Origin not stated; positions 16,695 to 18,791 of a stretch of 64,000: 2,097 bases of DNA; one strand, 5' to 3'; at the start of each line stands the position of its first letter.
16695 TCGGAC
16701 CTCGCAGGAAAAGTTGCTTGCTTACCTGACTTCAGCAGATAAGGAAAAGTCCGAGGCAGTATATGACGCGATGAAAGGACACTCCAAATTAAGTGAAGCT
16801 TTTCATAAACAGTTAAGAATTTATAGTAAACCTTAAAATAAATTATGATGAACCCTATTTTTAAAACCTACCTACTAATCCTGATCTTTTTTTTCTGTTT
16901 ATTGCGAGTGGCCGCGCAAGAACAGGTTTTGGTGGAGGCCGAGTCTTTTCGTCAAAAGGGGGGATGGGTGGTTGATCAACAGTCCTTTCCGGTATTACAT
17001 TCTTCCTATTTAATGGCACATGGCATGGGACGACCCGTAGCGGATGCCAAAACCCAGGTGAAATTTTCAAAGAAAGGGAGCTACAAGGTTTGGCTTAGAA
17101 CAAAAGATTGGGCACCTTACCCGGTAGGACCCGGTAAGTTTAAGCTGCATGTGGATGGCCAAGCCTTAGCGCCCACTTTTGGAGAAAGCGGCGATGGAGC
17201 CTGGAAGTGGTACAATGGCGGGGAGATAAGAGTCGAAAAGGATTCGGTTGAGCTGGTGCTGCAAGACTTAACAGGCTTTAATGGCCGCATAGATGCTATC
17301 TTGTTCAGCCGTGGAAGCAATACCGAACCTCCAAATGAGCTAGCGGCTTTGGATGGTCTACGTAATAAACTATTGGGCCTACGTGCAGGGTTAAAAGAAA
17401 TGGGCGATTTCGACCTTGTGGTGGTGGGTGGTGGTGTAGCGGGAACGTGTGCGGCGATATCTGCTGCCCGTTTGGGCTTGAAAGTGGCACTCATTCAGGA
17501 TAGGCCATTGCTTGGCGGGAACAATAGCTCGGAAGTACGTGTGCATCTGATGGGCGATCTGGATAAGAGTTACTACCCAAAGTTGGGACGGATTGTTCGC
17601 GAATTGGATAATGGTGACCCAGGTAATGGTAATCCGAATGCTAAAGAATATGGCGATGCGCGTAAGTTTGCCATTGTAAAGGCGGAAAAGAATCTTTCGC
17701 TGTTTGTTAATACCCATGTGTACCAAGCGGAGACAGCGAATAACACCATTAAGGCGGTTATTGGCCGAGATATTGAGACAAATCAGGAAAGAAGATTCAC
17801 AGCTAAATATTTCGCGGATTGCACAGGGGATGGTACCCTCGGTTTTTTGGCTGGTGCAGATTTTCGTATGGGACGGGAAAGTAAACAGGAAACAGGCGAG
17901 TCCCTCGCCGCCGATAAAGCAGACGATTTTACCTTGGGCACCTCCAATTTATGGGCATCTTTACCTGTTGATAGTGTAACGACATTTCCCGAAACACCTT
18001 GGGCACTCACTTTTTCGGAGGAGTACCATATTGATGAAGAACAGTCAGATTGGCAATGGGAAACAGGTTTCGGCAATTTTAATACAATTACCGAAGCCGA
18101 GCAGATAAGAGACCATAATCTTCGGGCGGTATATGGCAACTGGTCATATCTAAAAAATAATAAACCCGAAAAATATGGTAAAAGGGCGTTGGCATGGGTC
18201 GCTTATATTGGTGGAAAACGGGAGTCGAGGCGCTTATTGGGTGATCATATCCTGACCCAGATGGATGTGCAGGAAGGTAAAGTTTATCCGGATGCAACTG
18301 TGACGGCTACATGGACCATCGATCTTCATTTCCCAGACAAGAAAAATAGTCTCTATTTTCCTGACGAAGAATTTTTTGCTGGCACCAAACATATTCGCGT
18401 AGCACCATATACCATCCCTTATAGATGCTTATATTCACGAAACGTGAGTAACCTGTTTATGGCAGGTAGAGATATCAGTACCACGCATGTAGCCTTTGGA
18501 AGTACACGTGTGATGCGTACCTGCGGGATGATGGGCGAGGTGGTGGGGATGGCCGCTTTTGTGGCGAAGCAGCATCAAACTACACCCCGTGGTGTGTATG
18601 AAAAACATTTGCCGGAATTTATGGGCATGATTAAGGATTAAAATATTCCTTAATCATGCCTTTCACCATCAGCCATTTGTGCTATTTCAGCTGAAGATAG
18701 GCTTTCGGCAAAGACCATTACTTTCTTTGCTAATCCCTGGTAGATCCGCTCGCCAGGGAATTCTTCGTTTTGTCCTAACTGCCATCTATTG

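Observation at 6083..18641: SusC/SusD locus whose cargo is three exported non-CAZyme proteins, two flavin-linked: candidate periplasmic redox module for glycan processing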

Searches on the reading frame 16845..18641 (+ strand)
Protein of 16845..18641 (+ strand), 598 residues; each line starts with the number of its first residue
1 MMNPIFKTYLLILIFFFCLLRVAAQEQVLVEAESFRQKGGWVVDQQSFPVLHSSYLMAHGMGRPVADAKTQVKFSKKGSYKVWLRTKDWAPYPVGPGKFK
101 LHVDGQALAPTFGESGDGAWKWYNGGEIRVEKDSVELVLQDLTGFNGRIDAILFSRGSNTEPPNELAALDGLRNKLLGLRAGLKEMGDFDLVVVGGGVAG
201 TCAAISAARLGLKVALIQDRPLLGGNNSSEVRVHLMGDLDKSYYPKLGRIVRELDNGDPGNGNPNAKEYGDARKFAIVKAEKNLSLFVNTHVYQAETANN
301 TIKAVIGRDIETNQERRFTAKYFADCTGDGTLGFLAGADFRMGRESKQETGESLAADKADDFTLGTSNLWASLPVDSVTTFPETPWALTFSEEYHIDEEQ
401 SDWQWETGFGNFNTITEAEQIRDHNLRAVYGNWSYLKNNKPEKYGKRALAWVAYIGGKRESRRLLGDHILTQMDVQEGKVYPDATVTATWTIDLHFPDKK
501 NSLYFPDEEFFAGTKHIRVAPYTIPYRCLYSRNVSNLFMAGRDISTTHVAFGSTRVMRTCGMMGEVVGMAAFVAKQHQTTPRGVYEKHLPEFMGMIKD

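Call 3: search_protein_families(library=pfam, proteins=[window:16845-18641:+], max_evalue=0.01)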
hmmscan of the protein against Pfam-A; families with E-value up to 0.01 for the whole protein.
window:16845-18641:+ (598 aa): 10 families
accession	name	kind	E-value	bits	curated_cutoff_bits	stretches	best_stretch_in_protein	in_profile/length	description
PF12831.13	FAD_oxidored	-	4.5e-76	257.2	27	1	190-587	1-410/416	FAD dependent oxidoreductase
PF00890.30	FAD_binding_2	-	7.7e-07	29.1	20.4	1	190-225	1-36/414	FAD binding domain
PF01266.30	DAO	-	1.4e-06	28.6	27.9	1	190-229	1-40/353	FAD dependent oxidoreductase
PF01134.28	GIDA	-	1.9e-06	27.6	22.1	1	190-218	1-29/391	Glucose inhibited division protein A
PF07992.20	Pyr_redox_2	-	5.1e-06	26.5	26.1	1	189-225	1-38/291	Pyridine nucleotide-disulphide oxidoreductase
PF13450.12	NAD_binding_8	-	7.8e-06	26.5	21.9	1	193-232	1-40/68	NAD(P)-binding Rossmann-like domain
PF01262.27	AlaDh_PNT_C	-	0.0004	20.3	23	1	188-220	28-60/214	Alanine dehydrogenase/PNT, C-terminal domain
PF03486.20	HI0933_like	-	0.0019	18.1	50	1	190-221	2-33/244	HI0933-like protein Rossmann domain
PF00070.33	Pyr_redox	-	0.0066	17.4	22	0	191-224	2-35/82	Pyridine nucleotide-disulphide oxidoreductase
PF01946.23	Thi4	-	0.0099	15.6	26.2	0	184-225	13-55/235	Thi4 family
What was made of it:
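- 16845..18641 (+): p598: exported PF12831 FAD enzyme with an N-terminal domain of about 160 aa that I take to be a beta-sandwich. Pfam PF12831, E 4.5e-76 (call 3).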

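Call 7: search_protein_families(library=ncbifam, proteins=[window:16845-18641:+], max_evalue=1)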
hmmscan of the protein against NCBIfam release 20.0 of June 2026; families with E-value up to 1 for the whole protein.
window:16845-18641:+ (598 aa): 113 families (the best 25 are shown)
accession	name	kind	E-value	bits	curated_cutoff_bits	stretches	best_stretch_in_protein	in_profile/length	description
TIGR03140.1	AhpF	equivalog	1.5e-07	30.4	502.9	1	183-227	207-249/515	alkyl hydroperoxide reductase subunit F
NF004991.0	PRK06370.1-3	subfamily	2.7e-07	29.5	620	1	188-226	35-72/509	FAD-containing oxidoreductase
NF003585.0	PRK05249.1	equivalog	3.8e-07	29.1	465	1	185-227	3-45/464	Si-specific NAD(P)(+) transhydrogenase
NF006130.0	PRK08274.1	equivalog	5.1e-07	28.8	369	1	187-228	4-47/467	FAD-dependent tricarballylate dehydrogenase TcuA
TIGR01350.1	lipoamide_DH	equivalog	1.2e-06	27.5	408.8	1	189-225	2-37/461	dihydrolipoyl dehydrogenase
TIGR02485.1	CobZ_N-term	equivalog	5.3e-06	25.5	372.55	1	190-243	3-58/437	FAD-dependent tricarballylate dehydrogenase TcuA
NF004789.0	PRK06134.1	subfamily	7.4e-06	24.8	747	1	185-227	9-51/581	FAD-dependent oxidoreductase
TIGR03467.1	HpnE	equivalog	8.6e-06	25.3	283.05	1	192-234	2-44/430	hydroxysqualene dehydroxylase HpnE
NF005511.0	PRK07121.1-4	equivalog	9.7e-06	24.3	466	1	186-225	18-56/553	FAD-binding protein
NF005064.0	PRK06481.1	equivalog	1.5e-05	23.9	542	1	187-228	60-101/506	flavocytochrome c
NF003725.0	PRK05329.2-4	equivalog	2.5e-05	23.4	345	1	186-218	6-38/429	glycerol-3-phosphate dehydrogenase subunit GlpB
NF005882.1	PRK07843.1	equivalog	4.2e-05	22.2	788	1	189-228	2-41/547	3-oxosteroid 1-dehydrogenase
NF009906.0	PRK13369.1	equivalog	4.8e-05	22.1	352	1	185-246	3-63/502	glycerol-3-phosphate dehydrogenase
TIGR01372.1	soxA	subfamily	4.9e-05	21.3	1164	1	190-230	170-210/996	sarcosine oxidase subunit alpha family protein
NF005691.0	PRK07494.1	equivalog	5.5e-05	21.9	459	1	184-221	4-41/404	UbiH/UbiF family hydroxylase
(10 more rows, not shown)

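Call 10: search_solved_structures(query=window:16845-18641:+, max_evalue=1)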
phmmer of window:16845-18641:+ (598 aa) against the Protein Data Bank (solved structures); distinct sequences matched with E-value up to 1: 166 (the best 60 are shown).
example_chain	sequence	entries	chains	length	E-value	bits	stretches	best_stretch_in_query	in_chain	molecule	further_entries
3urh_A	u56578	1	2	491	9.1e-07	30.7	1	185-226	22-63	Dihydrolipoyl dehydrogenase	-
1jeh_A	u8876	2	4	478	1.1e-06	30.4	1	189-226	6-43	DIHYDROLIPOAMIDE DEHYDROGENASE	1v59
2qae_A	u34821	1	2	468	1.7e-06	29.8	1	189-226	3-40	Dihydrolipoyl dehydrogenase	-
9n4y_a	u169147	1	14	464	2.1e-05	26.2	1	188-228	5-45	Soluble pyridine nucleotide transhydrogenase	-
3cty_A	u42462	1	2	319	4.1e-05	25.3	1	186-227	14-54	Thioredoxin reductase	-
5eqf_A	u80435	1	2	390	8e-05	24.3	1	186-232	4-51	UDP-galactopyranose mutase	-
4xgk_A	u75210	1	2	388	0.00011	23.9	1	186-232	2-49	UDP-galactopyranose mutase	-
5br7_A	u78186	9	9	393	0.00015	23.4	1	186-232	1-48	UDP-galactopyranose mutase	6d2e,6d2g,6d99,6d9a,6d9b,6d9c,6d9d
1d4d_A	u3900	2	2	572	0.00025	22.7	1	179-228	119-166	FLAVOCYTOCHROME C FUMARATE REDUCTASE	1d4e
1d4c_A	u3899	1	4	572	0.00028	22.5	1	179-228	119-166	FLAVOCYTOCHROME C FUMARATE REDUCTASE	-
1jrx_A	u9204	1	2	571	0.00045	21.8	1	189-227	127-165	FLAVOCYTOCHROME C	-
1lj1_A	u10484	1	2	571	0.00045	21.8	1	189-227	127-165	flavocytochrome c3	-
1e39_A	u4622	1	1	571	0.00047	21.8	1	189-227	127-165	FUMARATE REDUCTASE FLAVOPROTEIN SUBUNIT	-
1jry_A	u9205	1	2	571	0.00047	21.8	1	189-227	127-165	FLAVOCYTOCHROME C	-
2b7s_A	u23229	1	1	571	0.00047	21.8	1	189-227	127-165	Fumarate reductase flavoprotein subunit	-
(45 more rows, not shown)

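Call 40: search_solved_structures(query=A2, max_evalue=1, show_alignments=2)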
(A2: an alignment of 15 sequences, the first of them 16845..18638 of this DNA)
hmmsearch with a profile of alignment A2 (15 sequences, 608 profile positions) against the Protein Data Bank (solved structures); distinct sequences matched with E-value up to 1: 303 (the best 60 are shown).
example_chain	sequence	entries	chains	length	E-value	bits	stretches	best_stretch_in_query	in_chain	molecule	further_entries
1jrx_A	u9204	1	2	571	1.2e-08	37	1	175-224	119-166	FLAVOCYTOCHROME C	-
1lj1_A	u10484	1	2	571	1.2e-08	37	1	175-224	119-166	flavocytochrome c3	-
1jry_A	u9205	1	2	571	1.2e-08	37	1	175-224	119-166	FLAVOCYTOCHROME C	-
1ksu_A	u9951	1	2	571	1.2e-08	37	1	175-224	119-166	flavocytochrome c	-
2b7s_A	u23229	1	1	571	1.2e-08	37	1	175-224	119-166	Fumarate reductase flavoprotein subunit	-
1e39_A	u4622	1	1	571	1.2e-08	37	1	175-224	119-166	FUMARATE REDUCTASE FLAVOPROTEIN SUBUNIT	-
1qjd_A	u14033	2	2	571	1.2e-08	37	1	175-224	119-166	FLAVOCYTOCHROME C3 | Fumarate reductase flavoprotein subunit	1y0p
2b7r_A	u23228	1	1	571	1.2e-08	37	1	175-224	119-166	Fumarate reductase flavoprotein subunit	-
1q9i_A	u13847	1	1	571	1.2e-08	37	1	175-224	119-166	flavocytochrome c3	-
1jrz_A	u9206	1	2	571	1.2e-08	37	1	175-224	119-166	FLAVOCYTOCHROME C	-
1m64_A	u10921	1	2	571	1.2e-08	37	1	175-224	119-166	flavocytochrome c3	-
1p2h_A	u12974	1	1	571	1.2e-08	37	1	175-224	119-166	flavocytochrome c3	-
1p2e_A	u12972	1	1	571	1.2e-08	37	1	175-224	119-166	flavocytochrome c3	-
1kss_A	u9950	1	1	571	1.2e-08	37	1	175-224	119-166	flavocytochrome c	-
3urh_A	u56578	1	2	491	2.1e-08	36.2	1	181-222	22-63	Dihydrolipoyl dehydrogenase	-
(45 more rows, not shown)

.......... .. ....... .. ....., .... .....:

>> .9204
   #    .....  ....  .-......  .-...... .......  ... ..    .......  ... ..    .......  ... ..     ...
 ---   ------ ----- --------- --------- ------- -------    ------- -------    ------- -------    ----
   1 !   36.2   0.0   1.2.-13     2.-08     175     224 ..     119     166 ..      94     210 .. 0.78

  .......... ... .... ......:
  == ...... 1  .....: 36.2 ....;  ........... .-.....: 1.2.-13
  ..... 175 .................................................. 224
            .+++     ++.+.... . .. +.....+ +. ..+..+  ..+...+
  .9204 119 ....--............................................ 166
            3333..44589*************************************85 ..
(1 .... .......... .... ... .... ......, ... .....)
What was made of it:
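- UDP-galactopyranose mutases are among the best Rossmann-segment matches (calls 10, 40).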
